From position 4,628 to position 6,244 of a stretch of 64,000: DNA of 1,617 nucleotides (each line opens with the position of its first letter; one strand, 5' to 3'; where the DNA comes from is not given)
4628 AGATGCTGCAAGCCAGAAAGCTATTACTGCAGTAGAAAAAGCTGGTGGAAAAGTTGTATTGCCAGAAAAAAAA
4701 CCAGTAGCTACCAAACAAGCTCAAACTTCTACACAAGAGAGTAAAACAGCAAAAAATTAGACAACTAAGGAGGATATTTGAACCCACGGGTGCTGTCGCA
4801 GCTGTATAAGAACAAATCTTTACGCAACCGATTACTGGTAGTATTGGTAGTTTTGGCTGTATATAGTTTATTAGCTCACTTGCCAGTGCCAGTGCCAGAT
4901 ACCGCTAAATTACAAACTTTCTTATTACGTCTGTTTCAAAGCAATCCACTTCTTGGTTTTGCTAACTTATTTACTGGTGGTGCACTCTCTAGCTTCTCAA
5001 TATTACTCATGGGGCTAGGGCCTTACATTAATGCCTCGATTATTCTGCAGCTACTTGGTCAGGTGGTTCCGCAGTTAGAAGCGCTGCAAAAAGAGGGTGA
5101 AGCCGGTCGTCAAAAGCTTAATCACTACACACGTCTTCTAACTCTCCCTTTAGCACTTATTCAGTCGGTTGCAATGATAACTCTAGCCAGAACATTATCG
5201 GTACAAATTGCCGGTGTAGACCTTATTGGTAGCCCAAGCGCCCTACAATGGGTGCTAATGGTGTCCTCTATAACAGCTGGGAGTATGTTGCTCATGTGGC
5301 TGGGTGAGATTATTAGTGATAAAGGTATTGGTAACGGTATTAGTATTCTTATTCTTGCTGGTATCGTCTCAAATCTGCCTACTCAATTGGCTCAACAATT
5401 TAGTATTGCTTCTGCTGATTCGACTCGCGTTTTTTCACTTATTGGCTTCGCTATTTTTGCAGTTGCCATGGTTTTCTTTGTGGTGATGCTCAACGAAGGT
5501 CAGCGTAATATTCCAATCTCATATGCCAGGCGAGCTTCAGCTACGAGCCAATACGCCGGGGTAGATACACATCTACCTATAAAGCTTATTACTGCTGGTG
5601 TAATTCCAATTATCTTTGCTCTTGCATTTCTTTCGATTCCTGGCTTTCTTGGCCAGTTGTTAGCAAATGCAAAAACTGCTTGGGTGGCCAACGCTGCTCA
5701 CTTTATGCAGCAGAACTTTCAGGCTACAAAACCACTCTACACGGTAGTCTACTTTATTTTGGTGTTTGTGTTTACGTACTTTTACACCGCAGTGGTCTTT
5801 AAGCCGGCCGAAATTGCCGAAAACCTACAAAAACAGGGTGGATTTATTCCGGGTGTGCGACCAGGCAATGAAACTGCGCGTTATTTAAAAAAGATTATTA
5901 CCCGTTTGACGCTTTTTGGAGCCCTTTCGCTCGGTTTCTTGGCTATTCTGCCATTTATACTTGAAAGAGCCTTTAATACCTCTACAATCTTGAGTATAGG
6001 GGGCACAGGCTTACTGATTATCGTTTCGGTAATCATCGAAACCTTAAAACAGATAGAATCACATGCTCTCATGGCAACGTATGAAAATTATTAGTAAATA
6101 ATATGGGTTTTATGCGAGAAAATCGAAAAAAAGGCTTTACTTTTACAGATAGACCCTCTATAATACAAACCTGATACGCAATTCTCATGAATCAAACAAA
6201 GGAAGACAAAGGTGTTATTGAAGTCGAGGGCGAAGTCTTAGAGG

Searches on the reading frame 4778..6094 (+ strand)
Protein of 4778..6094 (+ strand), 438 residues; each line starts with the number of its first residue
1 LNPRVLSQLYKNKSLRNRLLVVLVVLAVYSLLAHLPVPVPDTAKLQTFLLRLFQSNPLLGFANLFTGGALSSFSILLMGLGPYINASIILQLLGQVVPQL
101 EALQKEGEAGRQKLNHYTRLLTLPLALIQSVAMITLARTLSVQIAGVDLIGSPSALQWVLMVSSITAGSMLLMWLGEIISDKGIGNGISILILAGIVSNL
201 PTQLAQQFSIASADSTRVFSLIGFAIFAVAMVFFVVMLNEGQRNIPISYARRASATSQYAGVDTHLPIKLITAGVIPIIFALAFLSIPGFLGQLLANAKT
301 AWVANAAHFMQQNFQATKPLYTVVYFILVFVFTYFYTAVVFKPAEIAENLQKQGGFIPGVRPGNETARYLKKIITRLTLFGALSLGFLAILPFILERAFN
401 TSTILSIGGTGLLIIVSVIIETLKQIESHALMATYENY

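Call 69: search_protein_families(library=pfam, proteins=[window:4778-6094:+], max_evalue=0.0001)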
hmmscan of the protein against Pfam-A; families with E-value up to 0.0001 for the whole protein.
window:4778-6094:+ (438 aa): 1 family
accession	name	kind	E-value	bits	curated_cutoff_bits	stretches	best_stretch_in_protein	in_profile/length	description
PF00344.25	SecY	-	1.4e-104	350.2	32.2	1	74-423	1-306/306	SecY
